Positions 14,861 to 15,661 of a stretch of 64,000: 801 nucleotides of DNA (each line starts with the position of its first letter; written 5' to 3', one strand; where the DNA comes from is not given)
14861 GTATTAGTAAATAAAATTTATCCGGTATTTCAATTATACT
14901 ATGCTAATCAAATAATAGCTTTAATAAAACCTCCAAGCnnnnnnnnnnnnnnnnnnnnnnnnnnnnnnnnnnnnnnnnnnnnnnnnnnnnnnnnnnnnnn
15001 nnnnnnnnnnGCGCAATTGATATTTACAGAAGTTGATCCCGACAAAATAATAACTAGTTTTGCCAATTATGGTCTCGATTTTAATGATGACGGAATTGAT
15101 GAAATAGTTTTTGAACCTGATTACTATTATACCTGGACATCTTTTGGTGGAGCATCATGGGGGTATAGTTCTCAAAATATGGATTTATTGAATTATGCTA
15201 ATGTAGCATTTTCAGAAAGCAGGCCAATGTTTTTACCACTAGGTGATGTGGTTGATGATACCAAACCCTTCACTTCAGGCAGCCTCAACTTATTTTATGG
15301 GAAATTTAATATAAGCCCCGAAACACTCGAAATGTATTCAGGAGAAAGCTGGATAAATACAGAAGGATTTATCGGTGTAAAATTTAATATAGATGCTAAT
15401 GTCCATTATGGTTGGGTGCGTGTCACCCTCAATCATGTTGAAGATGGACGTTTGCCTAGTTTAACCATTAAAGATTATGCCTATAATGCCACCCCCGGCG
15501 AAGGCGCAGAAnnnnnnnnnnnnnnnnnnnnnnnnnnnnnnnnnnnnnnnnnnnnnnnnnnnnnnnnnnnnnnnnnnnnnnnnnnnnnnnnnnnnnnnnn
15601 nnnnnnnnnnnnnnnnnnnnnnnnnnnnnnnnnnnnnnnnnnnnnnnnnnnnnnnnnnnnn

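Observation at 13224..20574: Cluster of four paralogous, uncharacterised T9SS cargo proteins interrupted by an orphan FtsX/MacB-type permease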

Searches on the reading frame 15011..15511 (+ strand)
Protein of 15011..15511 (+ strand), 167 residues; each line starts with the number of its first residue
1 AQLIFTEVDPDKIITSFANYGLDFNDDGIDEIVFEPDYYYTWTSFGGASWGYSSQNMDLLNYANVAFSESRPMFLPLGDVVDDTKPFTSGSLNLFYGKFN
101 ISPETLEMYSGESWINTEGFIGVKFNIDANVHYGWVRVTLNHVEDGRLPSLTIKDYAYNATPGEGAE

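Call 38: search_solved_structures(query=A5, max_evalue=10)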
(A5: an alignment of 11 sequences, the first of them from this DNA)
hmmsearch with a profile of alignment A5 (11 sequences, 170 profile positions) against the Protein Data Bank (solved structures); distinct sequences matched with E-value up to 10: 2.
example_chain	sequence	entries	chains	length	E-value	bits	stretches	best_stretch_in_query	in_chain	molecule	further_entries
7ceb_A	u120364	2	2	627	0.73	13.3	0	11-58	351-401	Integrin alpha-6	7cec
1fvu_A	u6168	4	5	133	1.1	12.8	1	96-148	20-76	BOTROCETIN ALPHA CHAIN | Botrocetin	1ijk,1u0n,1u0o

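Call 40: predict_structure(alignment_id=A5)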
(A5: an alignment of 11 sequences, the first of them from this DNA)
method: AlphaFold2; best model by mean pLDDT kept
length: 167 residues; sequences in the alignment: 11
mean_pLDDT: 88.6   pTM: 0.83
mean pLDDT of the five models: 88.6, 88.4, 87.5, 86.5, 85.6
residues with pLDDT >= 90: 86; 70-90: 75; 50-70: 6; < 50: 0
segments of 3 or more residues with pLDDT < 50: none
pLDDT, mean of each block of 10 residues (from residue 1): 89 86 92 91 82 90 83 88 93 90 87 85 94 94 76 95 95
secondary structure, 60 per line:
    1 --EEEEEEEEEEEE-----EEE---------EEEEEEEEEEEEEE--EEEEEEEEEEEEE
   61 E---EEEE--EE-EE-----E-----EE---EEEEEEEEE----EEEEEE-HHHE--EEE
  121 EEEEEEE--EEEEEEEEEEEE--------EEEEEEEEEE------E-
elements in order: E3-14 E20-22 E32-45 E48-61 E65-68 E92-100 E105-110 E118-127 E130-141 E150-159
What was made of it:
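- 15011..15511 (+): Head domain of B (residues 25-191). All-beta, with the Dx[DN]xDG loop D47-E55 (nt 15077-15103) and HYGWVRV. AlphaFold2 model of the domain alone: pLDDT 88.6, pTM 0.83 (call 40).
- On EF-hand: The loop lies between beta-strands in the model (call 40).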

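Call 44: fold_search(model_id=the predicted structure, library=pdb)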
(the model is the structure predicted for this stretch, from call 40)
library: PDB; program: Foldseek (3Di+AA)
matches with E <= 10: 672; with E <= 0.001: 0
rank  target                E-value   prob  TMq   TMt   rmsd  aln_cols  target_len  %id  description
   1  9c1h_4                3.3e-02  0.28  0.21  0.09  17.9       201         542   13  Rhesus rotavirus (upright structure at 2.88 Angstrom resolution) (released 2025-04-30)
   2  8wxl_A                3.5e-02  0.14  0.19  0.05  19.8       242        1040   11  Structure of the SARS-CoV-2 BA.2.86 spike glycoprotein (closed state) (released 2024-10-09)
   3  8ygt_B                4.9e-02  0.21  0.19  0.16  18.9       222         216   10  Cryo-EM structure of simian rotavirus SA11 VP4 in complex with nAb 7H13-I54G mutant (left side) (released 2025-02-12)
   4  2qlk                  5.5e-02  0.13  0.15  0.14  16.1       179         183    9  Adenovirus AD35 fibre head (released 2008-02-19)
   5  6wxf_3                5.7e-02  0.30  0.23  0.10  18.4       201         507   11  Cryo-EM reconstruction of VP5*/VP8* assembly from rhesus rotavirus particles - Intermediate conformation (released 2021-01-20)
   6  6wxe_3                6.0e-02  0.30  0.23  0.09  18.0       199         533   12  Cryo-EM reconstruction of VP5*/VP8* assembly from rhesus rotavirus particles - Upright conformation (released 2021-01-20)
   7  6e5d                  6.0e-02  0.25  0.21  0.20  19.5       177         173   11  Crystal structure of LpqN involved in cell envelope biogenesis of Mycobacterium tuberculosis (released 2019-07-24)
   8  8ygu_B                6.3e-02  0.21  0.21  0.17  18.5       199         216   10  Cryo-EM structure of simian rotavirus SA11 VP4 in complex with nAb 7H13-I54G mutant (right side) (released 2025-02-12)
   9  4v7q_BZ               6.7e-02  0.38  0.24  0.10  16.8       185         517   11  Atomic model of an infectious rotavirus particle (released 2014-07-09)
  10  2b4h_B                6.7e-02  0.28  0.21  0.17  17.7       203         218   11  Crystal Structure of the Rhesus Rotavirus VP5 Antigen Domain Dimer (released 2006-04-18)
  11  3l89_B                6.7e-02  0.25  0.20  0.19  15.9       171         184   12  Human Adenovirus type 21 knob in complex with domains SCR1 and SCR2 of CD46 (membrane cofactor protein, MCP) (released 2010-04-14)
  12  3l89_G                7.7e-02  0.20  0.20  0.19  16.5       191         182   14  Human Adenovirus type 21 knob in complex with domains SCR1 and SCR2 of CD46 (membrane cofactor protein, MCP) (released 2010-04-14)
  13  8ygr_C                8.1e-02  0.33  0.23  0.19  18.1       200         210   10  Cryo-EM structure of partial VP4 from simian rotavirus SA11 (released 2025-02-12)
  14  3l89_A                8.1e-02  0.20  0.20  0.19  16.8       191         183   14  Human Adenovirus type 21 knob in complex with domains SCR1 and SCR2 of CD46 (membrane cofactor protein, MCP) (released 2010-04-14)
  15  3l89_F                9.0e-02  0.23  0.21  0.19  15.9       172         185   12  Human Adenovirus type 21 knob in complex with domains SCR1 and SCR2 of CD46 (membrane cofactor protein, MCP) (released 2010-04-14)
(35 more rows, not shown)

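Call 45: search_protein_representatives(alignment_id=A5)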
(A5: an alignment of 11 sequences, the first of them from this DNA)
Query: 11 sequences, 170 profile positions. Proteins with E-value up to 0.001 (for the whole library): 9015; up to 1e-10: 3244; up to 1e-30: 27. The best 150 are listed.
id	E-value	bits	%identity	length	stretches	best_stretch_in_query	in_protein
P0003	3.5e-54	199.9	-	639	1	1-170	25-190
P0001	6.0e-52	192.7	-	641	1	1-169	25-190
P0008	3.9e-49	183.5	-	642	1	1-170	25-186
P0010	4.1e-48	180.2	-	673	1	1-170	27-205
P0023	2.9e-44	167.7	-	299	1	1-170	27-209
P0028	7.4e-42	159.8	-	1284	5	103-169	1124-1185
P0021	2.9e-39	151.4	-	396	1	1-169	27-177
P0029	4.6e-39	150.7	-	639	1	2-170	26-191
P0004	6.9e-37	143.7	-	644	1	1-169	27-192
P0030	2.8e-36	141.7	-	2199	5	77-169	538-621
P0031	2.9e-36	141.6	-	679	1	1-170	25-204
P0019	1.9e-35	139.0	-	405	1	1-170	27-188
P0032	2.0e-35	138.9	-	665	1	1-169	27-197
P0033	2.8e-35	138.4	-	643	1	1-170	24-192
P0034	1.8e-33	132.6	-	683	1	1-170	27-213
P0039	7.3e-32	127.3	-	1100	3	4-161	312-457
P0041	1.2e-31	126.6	-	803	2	3-162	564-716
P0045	6.9e-31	124.1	-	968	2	1-169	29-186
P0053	1.6e-29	119.7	-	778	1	1-169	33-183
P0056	4.4e-29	118.2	-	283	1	1-169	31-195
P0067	8.6e-28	114.1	-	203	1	3-169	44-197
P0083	9.3e-27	110.7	-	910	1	1-169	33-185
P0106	4.8e-26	108.4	-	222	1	1-169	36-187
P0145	8.8e-25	104.3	-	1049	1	1-169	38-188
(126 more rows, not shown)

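Call 46: find_homologous_proteins(query=A5, max_evalue=0.00001)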
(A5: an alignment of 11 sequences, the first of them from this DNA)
Query A5 (11 sequences) (167 aa, profile of the alignment): 48 proteins with E <= 0.00001 among 1019 candidates.
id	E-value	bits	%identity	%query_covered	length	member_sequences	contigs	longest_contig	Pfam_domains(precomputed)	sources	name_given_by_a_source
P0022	7.0e-47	178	24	99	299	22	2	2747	PF18962.8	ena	-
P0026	3.3e-45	172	24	99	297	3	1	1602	-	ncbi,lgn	-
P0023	9.0e-44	168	26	99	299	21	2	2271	-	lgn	-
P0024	2.0e-41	160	27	99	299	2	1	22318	-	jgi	jgi:hypothetical protein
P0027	1.2e-39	154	24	30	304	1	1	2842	-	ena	-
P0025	1.7e-37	147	23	99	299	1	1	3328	-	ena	-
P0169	4.6e-32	130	28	45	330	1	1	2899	PF18962.8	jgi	jgi:hypothetical protein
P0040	3.6e-31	127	28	30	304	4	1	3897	-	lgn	-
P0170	7.9e-31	126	24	99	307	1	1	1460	PF18962.8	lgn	-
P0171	1.7e-27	115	30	45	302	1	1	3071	-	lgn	-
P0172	1.7e-27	115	30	19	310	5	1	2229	-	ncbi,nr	ncbi:MAG TPA: T9SS type A sorting domain-containing protein, partial [Chitinophagales bacterium]|nr:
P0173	2.8e-26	111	31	95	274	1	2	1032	PF19910.6,PF18962.8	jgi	jgi:hypothetical protein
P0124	5.9e-25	107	30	98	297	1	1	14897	-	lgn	-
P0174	5.1e-24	103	30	97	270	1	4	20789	PF18962.8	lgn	-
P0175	6.9e-24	103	33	97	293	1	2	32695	PF18962.8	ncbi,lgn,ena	-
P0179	2.2e-22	98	29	97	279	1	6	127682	PF18962.8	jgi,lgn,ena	-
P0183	1.8e-20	92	25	99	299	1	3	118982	PF18962.8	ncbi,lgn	-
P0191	1.5e-18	86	31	98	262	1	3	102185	PF18962.8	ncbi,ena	-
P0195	5.5e-18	84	47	29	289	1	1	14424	PF18962.8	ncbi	-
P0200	1.4e-16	79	45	32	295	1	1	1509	PF18962.8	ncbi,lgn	-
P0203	1.6e-12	66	25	98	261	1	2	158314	PF18962.8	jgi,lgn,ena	-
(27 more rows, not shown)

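Call 47: search_protein_families(library=pfam, proteins=[P0028, P0039, P0041, P0045, P0056, P0067, P0053, P0083, P0106, P0145], max_evalue=0.01)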
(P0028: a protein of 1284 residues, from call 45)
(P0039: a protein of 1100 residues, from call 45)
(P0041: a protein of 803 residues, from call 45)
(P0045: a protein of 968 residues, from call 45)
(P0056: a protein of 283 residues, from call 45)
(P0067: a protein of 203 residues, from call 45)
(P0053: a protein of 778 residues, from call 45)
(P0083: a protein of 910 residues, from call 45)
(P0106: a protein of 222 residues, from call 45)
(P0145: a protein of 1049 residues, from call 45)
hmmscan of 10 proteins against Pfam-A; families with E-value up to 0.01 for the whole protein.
P0028 (1284 aa): 8 families
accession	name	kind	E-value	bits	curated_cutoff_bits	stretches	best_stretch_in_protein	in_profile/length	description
PF05572.19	Peptidase_M43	-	3.5e-42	144.3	23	1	169-320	4-151/152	Pregnancy-associated plasma protein-A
PF00041.27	fn3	-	7.4e-12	45.8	25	1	350-427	3-81/84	Fibronectin type III domain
PF18962.6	Por_Secre_tail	-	3.3e-08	34.1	27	1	1209-1278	1-70/75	Secretion system C-terminal sorting domain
PF13688.12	Reprolysin_5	-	0.00048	20.8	27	1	164-258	68-171/196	Metallo-peptidase family M12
PF18364.6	Molybdopterin_N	-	0.0011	19.3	26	0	1003-1016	3-15/41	Molybdopterin oxidoreductase N-terminal domain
PF16656.11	Pur_ac_phosph_N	-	0.0038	18.2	30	0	366-431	33-93/93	Purple acid Phosphatase, N-terminal domain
PF16893.11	fn3_2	-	0.0041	17.7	27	0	346-420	2-80/89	Fibronectin type III domain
PF23494.1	bPH_10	-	0.0041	17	27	0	722-766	85-129/151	YqeB-like bacterial PH domain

P0039 (1100 aa): 1 family
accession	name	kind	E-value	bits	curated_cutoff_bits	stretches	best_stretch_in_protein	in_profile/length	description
PF18962.6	Por_Secre_tail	-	2e-13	50.9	27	1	1029-1099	1-75/75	Secretion system C-terminal sorting domain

P0041 (803 aa): 2 families
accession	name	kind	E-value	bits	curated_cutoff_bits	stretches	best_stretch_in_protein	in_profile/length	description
PF18962.6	Por_Secre_tail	-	2.3e-12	47.4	27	1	733-801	1-75/75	Secretion system C-terminal sorting domain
PF23608.1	Ig_ILCR1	-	0.0022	18.5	27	0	316-347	14-44/114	ILCR1 Ig-like domain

P0045 (968 aa): 3 families
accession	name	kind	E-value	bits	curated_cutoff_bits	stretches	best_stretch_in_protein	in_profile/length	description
PF18911.6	PKD_4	-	1.4e-18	67.2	27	1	199-278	6-84/85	PKD domain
PF00801.26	PKD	-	1.3e-14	54.4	23.5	1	199-267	2-72/80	PKD domain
PF18962.6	Por_Secre_tail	-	0.00094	19.9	27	1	916-957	22-66/75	Secretion system C-terminal sorting domain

P0056 (283 aa): 1 family
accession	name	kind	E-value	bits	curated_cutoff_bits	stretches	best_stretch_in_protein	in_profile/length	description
PF18962.6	Por_Secre_tail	-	5.6e-06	27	27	1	228-281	20-74/75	Secretion system C-terminal sorting domain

P0067 (203 aa): 0 families

P0053 (778 aa): 3 families
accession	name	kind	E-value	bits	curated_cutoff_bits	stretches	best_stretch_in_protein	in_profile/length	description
PF18962.6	Por_Secre_tail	-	7.9e-07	29.7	27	1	713-776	8-74/75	Secretion system C-terminal sorting domain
PF23608.1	Ig_ILCR1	-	0.00036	21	27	0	205-246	10-52/114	ILCR1 Ig-like domain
PF13205.12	Big_5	-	0.0011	20.1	23.6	1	463-540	22-100/105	Bacterial Ig-like domain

P0083 (910 aa): 2 families
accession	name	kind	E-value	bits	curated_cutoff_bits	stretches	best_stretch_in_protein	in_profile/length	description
PF23608.1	Ig_ILCR1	-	4.7e-10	40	27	0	337-377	13-52/114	ILCR1 Ig-like domain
PF18962.6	Por_Secre_tail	-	0.0014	19.3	27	1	854-908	18-74/75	Secretion system C-terminal sorting domain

P0106 (222 aa): 0 families

P0145 (1049 aa): 3 families
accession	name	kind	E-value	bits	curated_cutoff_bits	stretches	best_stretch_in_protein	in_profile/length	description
PF02494.22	HYR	-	2.9e-23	82.4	21.7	3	199-279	5-81/81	HYR domain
PF18962.6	Por_Secre_tail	-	4.9e-17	62.4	27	1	975-1047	1-74/75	Secretion system C-terminal sorting domain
PF01483.27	P_proprotein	-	9e-13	48.6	21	1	416-531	3-85/86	Proprotein convertase P-domain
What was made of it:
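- The head is fused to a Peptidase_M43 domain in one giant protein (call 47).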

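Call 49: list_cluster_members(proteins=[P0175, P0183, P0191, P0195, P0200, P0026, P0172, P0010, P0179, P0203])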
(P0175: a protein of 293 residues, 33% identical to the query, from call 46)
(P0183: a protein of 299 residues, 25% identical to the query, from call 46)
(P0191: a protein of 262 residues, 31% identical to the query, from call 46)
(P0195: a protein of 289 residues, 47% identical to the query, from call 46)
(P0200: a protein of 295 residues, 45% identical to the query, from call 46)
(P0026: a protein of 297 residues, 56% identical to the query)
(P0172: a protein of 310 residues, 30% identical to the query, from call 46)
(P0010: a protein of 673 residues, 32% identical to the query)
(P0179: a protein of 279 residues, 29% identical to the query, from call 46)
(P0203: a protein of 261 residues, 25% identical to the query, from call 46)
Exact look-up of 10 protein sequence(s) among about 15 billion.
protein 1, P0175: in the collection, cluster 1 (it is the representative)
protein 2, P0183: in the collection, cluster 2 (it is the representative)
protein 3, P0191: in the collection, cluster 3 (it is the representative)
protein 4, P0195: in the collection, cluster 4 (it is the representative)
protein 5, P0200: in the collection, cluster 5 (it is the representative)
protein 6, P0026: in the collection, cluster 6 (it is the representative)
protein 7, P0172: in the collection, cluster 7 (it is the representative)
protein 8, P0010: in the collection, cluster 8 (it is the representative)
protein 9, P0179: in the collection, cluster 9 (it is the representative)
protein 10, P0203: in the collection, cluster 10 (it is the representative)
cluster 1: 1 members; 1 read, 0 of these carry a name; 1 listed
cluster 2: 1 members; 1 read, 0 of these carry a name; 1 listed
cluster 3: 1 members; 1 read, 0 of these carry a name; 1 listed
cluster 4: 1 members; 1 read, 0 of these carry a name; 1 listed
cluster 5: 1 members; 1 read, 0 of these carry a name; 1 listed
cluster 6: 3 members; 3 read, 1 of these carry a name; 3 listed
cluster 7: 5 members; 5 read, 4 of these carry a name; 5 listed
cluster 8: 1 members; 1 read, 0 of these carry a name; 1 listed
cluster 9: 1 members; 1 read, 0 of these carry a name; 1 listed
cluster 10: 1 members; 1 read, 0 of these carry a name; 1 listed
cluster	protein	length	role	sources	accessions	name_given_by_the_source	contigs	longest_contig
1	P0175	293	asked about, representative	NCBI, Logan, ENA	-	-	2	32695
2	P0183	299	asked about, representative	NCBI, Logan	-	-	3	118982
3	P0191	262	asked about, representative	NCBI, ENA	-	-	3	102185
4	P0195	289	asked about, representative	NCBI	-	-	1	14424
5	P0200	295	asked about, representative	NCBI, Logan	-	-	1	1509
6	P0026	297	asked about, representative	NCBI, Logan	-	-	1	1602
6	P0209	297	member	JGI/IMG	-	hypothetical protein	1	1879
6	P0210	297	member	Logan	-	-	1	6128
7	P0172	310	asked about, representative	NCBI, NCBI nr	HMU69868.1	MAG TPA: T9SS type A sorting domain-containing protein, partial [Chitinophagales ... | T9SS type A sorting domain-containing protein [Chitinophagales bacterium]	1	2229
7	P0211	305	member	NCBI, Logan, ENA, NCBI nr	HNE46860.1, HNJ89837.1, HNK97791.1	MAG TPA: T9SS type A sorting domain-containing protein [Chitinophagales bacterium] | T9SS type A sorting domain-containing protein [Chitinophagales bacterium]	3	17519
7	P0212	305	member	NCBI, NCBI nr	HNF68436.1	MAG TPA: T9SS type A sorting domain-containing protein [Chitinophagales bacterium] | T9SS type A sorting domain-containing protein [Chitinophagales bacterium]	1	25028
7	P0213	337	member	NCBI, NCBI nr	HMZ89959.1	MAG TPA: T9SS type A sorting domain-containing protein, partial [Chitinophagales ... | T9SS type A sorting domain-containing protein [Chitinophagales bacterium]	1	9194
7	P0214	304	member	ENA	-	-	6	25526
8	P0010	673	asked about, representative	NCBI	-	-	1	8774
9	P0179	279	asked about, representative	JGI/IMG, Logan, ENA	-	-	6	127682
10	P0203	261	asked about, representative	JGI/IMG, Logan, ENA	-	-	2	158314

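Call 54: search_protein_families(library=pfam, alignment_id=A6, max_evalue=1)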
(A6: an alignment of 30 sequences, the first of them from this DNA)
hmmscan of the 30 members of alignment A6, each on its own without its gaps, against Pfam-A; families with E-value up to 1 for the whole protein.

A. member 1, seq(167 aa): 0 families

B. families by the number of members that match (of 30 scanned): 13 families
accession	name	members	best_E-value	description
PF21683.3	GpP-like_1st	2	0.026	Mu phage baseplate assembly protein GpP-like, N-terminal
PF16103.11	DUF4822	1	0.042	Domain of unknown function (DUF4822)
PF20674.3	SpaA_3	1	0.075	Prealbumin-like fold domain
PF17546.7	Defb50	1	0.11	Beta defensin 50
PF14299.13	PP2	1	0.2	Phloem protein 2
PF21424.3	DTP-pb9_A-dom_C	1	0.2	Distal tail protein pb9, A domain C-terminal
PF04170.18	NlpE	1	0.21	NlpE N-terminal domain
PF16403.11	Bact_surface_Ig-like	1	0.22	Bacterial surface protein, Ig-like domain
PF06639.16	BAP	1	0.25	Basal layer antifungal peptide (BAP)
PF00731.26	AIRC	1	0.25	AIR carboxylase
PF01839.29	FG-GAP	1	0.27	FG-GAP repeat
PF13202.12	EF-hand_5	1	0.3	EF hand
PF20009.4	GEVED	1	0.68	GEVED domain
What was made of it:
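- On EF-hand: Only one of 30 members gives EF-hand_5, at E=0.3 (call 54).
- Tried and rejected: Scanning 30 diverse heads against Pfam gave nothing below E=0.026 (call 54).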

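Call 55: search_solved_structures(query=A6, max_evalue=10, show_alignments=2)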
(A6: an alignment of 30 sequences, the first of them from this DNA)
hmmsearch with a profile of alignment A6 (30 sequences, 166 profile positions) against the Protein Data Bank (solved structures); distinct sequences matched with E-value up to 10: 1.
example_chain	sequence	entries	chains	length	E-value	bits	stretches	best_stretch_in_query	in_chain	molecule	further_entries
6fkm_A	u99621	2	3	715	0.36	14.3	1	41-111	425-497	Plexin A, isoform A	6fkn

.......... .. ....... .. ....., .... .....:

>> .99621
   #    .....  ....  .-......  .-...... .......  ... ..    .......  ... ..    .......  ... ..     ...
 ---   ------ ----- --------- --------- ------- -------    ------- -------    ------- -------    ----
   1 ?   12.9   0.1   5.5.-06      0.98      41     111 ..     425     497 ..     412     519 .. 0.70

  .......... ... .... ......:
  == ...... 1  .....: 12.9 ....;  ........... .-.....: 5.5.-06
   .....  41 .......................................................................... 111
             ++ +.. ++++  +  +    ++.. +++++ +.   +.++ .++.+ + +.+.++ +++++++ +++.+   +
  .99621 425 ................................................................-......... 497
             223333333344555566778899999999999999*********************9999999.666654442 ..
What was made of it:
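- Tried and rejected: Against PDB sequences only chance-level hits appeared: integrin alpha-6 at 0.73 and plexin at 0.36 (calls 38, 55).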

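Call 72: fold_search(model_id=the predicted structure, library=viral)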
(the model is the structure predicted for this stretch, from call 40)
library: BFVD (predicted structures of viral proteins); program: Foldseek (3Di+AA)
matches with E <= 10: 613; with E <= 0.001: 0
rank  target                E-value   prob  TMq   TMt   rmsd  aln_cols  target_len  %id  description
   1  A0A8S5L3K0            7.9e-03  0.57  0.19  0.07  13.9       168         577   10  Maturation protein (Fragment) [ssRNA phage SRR6960799_3]
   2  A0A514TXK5            1.1e-02  0.60  0.24  0.15  14.1       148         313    9  (no name in the UniProt tables at hand)
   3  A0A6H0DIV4            1.8e-02  0.08  0.12  0.05  25.5       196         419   10  Uncharacterized protein [de Gerlache virus]
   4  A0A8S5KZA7            2.5e-02  0.20  0.15  0.07  23.3       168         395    8  Maturation protein [ssRNA phage SRR6960507_5]
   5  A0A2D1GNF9            3.9e-02  0.08  0.12  0.11  30.0       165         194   10  (no name in the UniProt tables at hand)
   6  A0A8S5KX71            4.8e-02  0.03  0.09  0.04  23.9       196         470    7  Maturation protein [ssRNA phage AIN000]
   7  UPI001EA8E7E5         7.5e-02  0.38  0.26  0.12  13.6       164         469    9  (no name look-up for this kind of identifier)
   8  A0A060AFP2            8.3e-02  0.18  0.20  0.13  16.0       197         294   11  Uncharacterized protein [Listeria phage List-36]
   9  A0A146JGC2            8.7e-02  0.30  0.18  0.23  13.9       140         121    6  (no name in the UniProt tables at hand)
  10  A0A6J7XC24            8.7e-02  0.10  0.17  0.15  15.3       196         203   10  Uncharacterized protein [uncultured Caudovirales phage]
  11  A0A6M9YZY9            9.2e-02  0.14  0.16  0.15  14.3       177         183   13  (no name in the UniProt tables at hand)
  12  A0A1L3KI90            9.2e-02  0.11  0.14  0.07  22.1       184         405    6  Maturation protein [Beihai levi-like virus 13]
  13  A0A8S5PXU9            9.7e-02  0.06  0.14  0.10  25.6       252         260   11  Structural protein [Siphoviridae sp. ct2vX3]
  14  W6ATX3                1.0e-01  0.21  0.22  0.23  12.3       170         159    7  (no name in the UniProt tables at hand)
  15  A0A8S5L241            1.0e-01  0.04  0.12  0.05  25.2       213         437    7  Maturation protein (Fragment) [ssRNA phage Esthiorhiza.4_6]
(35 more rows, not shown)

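Call 73: find_encoding_contigs(protein=P0183, flank=8000, max_places=1)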
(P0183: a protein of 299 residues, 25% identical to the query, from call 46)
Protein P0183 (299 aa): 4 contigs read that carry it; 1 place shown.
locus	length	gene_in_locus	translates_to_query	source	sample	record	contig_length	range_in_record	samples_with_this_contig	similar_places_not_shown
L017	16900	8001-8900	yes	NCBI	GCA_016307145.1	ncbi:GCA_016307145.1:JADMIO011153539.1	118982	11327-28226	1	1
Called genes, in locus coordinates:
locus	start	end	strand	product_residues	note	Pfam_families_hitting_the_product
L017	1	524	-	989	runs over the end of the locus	PF07494:Reg_prop (faint), PF07495:Y_Y_Y, PF06580:His_kinase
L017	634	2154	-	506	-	PF18962:Por_Secre_tail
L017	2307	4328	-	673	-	PF18962:Por_Secre_tail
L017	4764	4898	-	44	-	-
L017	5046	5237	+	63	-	-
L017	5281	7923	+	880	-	PF01663:Phosphodiest, PF13174:TPR_6 (faint), PF00515:TPR_1 (faint), PF13176:TPR_7 (faint), PF13181:TPR_8 (faint), PF12895:ANAPC3 (weak), PF07719:TPR_2 (weak), PF00685:Sulfotransfer_1 (weak), +6 more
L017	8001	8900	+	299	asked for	PF18962:Por_Secre_tail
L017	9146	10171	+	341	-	PF13505:OMP_b-brl (faint)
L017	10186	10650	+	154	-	-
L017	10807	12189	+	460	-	PF00672:HAMP, PF00512:HisKA, PF02518:HATPase_c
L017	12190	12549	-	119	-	PF00190:Cupin_1, PF01050:MannoseP_isomer (weak), PF07883:Cupin_2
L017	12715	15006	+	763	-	PF00072:Response_reg, PF07715:Plug, PF14905:OMP_b-brl_3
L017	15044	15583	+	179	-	PF13689:DUF4154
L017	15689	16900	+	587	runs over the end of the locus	PF17152:CHASE8, PF00672:HAMP, PF08448:PAS_4, PF00512:HisKA, PF02518:HATPase_c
